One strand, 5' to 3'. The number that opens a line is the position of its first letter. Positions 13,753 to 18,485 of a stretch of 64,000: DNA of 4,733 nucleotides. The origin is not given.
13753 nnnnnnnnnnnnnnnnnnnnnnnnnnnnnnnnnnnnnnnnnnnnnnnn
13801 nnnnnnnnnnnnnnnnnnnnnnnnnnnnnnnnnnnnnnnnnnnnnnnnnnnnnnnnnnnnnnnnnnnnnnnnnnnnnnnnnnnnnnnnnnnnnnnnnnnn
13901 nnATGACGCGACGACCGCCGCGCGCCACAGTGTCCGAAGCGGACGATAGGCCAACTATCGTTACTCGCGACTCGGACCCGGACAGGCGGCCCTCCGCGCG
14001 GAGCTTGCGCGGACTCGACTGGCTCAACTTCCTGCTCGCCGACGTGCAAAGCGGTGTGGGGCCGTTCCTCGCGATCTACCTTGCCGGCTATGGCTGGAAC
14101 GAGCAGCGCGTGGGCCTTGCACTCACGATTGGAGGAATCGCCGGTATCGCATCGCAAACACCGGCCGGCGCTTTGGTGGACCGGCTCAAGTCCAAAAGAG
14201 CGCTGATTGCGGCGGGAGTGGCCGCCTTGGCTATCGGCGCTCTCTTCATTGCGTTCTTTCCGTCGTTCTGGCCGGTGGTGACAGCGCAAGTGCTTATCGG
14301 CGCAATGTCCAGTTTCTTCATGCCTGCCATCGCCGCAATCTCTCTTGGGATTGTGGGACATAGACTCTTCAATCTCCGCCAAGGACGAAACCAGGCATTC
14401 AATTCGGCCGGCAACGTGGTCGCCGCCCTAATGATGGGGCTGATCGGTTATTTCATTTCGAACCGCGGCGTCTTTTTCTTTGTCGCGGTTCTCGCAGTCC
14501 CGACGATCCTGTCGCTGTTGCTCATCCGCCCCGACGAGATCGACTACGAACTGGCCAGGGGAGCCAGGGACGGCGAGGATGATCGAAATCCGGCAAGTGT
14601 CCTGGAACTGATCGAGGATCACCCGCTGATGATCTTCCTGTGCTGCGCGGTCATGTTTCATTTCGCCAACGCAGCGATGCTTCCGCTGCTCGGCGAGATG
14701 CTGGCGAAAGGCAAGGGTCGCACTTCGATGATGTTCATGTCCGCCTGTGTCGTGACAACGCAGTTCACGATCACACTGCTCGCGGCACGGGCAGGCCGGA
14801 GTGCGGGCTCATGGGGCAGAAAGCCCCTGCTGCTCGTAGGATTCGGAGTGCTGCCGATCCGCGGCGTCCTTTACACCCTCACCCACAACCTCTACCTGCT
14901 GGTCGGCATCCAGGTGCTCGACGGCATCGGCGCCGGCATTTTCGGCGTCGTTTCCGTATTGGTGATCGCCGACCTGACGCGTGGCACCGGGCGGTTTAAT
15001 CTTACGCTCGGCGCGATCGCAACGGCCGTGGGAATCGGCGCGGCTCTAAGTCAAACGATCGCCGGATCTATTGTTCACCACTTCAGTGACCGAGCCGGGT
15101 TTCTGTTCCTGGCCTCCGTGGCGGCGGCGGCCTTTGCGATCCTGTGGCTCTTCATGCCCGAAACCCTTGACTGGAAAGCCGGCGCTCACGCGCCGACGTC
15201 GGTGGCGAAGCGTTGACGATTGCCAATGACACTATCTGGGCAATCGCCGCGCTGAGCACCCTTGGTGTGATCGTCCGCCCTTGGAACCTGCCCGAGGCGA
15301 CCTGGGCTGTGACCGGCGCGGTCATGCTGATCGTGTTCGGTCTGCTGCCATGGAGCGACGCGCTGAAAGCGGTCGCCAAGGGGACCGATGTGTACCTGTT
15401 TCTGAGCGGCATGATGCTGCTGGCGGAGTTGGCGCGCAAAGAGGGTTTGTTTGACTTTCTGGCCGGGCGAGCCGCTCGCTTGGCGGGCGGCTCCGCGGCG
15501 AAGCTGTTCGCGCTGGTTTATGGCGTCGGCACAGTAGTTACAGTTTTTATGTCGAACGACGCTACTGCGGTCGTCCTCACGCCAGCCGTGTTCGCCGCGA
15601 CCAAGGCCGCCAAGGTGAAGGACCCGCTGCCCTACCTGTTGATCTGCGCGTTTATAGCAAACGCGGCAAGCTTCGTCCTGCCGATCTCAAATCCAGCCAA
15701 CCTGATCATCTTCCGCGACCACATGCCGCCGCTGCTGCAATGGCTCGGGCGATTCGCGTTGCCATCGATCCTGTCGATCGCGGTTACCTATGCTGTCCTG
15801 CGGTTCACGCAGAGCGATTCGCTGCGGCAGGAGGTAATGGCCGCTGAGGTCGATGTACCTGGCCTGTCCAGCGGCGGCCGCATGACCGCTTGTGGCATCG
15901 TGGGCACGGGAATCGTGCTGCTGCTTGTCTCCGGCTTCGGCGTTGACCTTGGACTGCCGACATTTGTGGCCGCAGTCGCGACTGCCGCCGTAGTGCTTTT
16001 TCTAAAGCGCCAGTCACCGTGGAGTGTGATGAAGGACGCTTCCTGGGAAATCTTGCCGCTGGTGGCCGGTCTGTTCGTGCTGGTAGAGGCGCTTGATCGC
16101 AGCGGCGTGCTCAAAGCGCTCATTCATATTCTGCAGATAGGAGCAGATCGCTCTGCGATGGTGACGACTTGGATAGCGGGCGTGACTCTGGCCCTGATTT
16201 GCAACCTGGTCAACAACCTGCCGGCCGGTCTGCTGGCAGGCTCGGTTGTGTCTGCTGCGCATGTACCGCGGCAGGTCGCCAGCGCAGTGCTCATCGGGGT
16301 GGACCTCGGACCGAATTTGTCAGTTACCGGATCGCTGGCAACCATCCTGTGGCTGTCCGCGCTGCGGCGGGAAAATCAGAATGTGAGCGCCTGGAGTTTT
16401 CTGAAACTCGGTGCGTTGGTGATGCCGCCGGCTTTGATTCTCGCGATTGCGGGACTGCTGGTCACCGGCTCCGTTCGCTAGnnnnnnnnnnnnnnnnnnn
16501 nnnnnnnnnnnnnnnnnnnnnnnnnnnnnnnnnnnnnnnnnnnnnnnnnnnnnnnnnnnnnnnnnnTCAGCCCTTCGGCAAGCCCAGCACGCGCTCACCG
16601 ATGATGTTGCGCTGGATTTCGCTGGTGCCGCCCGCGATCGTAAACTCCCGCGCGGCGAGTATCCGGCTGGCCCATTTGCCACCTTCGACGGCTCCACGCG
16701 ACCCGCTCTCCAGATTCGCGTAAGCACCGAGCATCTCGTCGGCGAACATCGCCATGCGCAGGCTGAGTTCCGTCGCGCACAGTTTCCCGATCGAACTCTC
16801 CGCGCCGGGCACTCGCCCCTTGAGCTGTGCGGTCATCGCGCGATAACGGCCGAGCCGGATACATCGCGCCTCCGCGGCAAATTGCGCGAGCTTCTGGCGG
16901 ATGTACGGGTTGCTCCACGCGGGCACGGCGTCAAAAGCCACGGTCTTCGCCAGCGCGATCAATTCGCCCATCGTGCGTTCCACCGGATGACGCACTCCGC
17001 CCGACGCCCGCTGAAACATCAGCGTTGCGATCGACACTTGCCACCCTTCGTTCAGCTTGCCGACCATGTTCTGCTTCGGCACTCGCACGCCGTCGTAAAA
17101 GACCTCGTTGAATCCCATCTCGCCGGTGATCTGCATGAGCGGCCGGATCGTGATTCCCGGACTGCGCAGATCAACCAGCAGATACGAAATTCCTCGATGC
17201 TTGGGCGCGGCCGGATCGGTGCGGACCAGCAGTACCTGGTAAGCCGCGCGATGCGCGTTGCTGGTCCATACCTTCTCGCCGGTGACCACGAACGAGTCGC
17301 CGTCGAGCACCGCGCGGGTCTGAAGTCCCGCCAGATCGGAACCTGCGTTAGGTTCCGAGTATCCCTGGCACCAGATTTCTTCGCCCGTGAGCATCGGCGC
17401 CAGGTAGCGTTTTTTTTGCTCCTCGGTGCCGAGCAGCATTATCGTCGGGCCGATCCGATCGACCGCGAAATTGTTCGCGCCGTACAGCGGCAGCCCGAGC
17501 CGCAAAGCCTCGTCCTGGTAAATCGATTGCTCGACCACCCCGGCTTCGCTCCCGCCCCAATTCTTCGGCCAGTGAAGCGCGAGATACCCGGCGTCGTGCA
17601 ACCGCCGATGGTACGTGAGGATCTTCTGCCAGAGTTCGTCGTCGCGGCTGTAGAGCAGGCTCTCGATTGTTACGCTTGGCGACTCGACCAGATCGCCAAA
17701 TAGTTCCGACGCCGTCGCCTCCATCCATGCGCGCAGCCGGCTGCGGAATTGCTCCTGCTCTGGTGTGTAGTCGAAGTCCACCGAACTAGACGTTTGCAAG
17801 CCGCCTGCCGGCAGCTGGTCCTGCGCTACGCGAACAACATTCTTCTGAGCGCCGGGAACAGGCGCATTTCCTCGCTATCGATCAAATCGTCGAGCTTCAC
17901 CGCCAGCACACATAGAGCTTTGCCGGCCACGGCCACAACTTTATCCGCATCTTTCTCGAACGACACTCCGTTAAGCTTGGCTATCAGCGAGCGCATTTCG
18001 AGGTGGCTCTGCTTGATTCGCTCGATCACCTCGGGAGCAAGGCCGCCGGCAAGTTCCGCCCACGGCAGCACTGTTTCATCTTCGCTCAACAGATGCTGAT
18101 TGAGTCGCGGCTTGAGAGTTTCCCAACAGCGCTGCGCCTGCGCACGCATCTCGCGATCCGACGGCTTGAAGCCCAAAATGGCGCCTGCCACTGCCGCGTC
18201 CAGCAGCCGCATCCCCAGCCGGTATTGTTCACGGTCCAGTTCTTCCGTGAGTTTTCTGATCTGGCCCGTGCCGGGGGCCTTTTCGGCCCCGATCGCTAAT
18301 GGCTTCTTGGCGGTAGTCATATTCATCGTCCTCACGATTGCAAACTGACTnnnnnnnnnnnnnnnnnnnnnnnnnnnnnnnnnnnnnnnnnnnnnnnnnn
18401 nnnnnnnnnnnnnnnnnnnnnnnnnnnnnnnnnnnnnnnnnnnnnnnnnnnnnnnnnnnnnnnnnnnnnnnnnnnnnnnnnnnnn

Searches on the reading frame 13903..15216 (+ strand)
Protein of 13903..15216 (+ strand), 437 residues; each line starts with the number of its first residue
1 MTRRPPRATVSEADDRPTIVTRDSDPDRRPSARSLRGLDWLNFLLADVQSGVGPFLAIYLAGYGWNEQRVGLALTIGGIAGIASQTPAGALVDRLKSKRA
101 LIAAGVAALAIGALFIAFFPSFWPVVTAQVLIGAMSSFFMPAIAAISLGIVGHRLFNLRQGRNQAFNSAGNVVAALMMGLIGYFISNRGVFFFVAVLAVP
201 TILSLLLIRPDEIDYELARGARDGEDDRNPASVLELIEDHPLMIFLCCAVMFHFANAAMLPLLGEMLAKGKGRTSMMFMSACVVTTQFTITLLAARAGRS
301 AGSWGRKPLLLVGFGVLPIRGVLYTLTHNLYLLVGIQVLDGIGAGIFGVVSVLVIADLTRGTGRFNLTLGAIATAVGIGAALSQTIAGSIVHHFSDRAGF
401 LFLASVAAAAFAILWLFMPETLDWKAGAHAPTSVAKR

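Call 54: search_protein_families(library=pfam, proteins=[window:13903-15216:+], max_evalue=0.0001)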
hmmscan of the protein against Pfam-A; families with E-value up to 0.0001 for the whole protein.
window:13903-15216:+ (437 aa): 2 families
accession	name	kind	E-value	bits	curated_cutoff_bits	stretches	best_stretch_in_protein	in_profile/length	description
PF07690.21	MFS_1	-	8.6e-39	133.9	33.4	2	43-314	6-275/347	Major Facilitator Superfamily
PF12832.13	MFS_1_like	-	5.7e-18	65.5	25.2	1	48-401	14-372/373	MFS_1 like family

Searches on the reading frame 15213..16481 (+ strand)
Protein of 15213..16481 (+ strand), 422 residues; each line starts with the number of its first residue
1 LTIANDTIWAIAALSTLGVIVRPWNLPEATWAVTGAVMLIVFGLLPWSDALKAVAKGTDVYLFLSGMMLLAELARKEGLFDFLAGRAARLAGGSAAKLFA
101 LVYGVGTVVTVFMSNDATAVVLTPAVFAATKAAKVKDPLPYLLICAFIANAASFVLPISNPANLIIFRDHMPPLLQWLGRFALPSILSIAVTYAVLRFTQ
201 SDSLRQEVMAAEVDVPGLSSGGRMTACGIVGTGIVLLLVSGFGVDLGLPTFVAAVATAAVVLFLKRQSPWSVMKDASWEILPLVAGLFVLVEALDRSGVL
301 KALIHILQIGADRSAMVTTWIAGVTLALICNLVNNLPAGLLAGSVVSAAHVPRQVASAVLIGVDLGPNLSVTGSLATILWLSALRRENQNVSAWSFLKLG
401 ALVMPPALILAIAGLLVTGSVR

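Call 54: search_protein_families(library=pfam, proteins=[window:15213-16481:+], max_evalue=0.0001)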
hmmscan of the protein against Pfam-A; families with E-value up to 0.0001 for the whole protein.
window:15213-16481:+ (422 aa): 3 families
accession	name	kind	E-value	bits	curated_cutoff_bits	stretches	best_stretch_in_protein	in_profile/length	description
PF03600.22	CitMHS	-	4e-42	145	31.9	1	26-350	9-318/336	Citrate transporter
PF02040.21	ArsB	-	8e-32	111.5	22.2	1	14-417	8-421/423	Arsenical pump membrane protein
PF00939.25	Na_sulph_symp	-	5.8e-15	55.7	27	1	24-191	289-457/472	Sodium:sulfate symporter transmembrane region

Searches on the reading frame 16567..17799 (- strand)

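Call 54: search_protein_families(library=pfam, proteins=[window:16567-17799:-], max_evalue=0.0001)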
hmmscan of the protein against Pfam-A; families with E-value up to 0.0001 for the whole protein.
window:16567-17799:- (410 aa): 3 families
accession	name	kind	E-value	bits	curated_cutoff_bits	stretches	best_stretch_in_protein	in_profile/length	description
PF00441.29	Acyl-CoA_dh_1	-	2.9e-21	76.6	22.4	1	250-405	1-150/150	Acyl-CoA dehydrogenase, C-terminal domain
PF02770.24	Acyl-CoA_dh_M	-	3.7e-19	69.1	33.3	1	144-229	1-86/97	Acyl-CoA dehydrogenase, middle domain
PF02771.21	Acyl-CoA_dh_N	-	6.1e-14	52.8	22.9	1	60-140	36-113/113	Acyl-CoA dehydrogenase, N-terminal domain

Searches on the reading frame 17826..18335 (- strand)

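Call 54: search_protein_families(library=pfam, proteins=[window:17826-18335:-], max_evalue=0.0001)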
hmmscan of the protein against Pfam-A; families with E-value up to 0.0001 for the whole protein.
window:17826-18335:- (169 aa): 1 family
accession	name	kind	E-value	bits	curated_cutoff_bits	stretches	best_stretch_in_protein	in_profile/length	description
PF01814.28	Hemerythrin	-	1.3e-07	32.6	25.3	1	59-163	31-127/127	Hemerythrin HHE cation binding domain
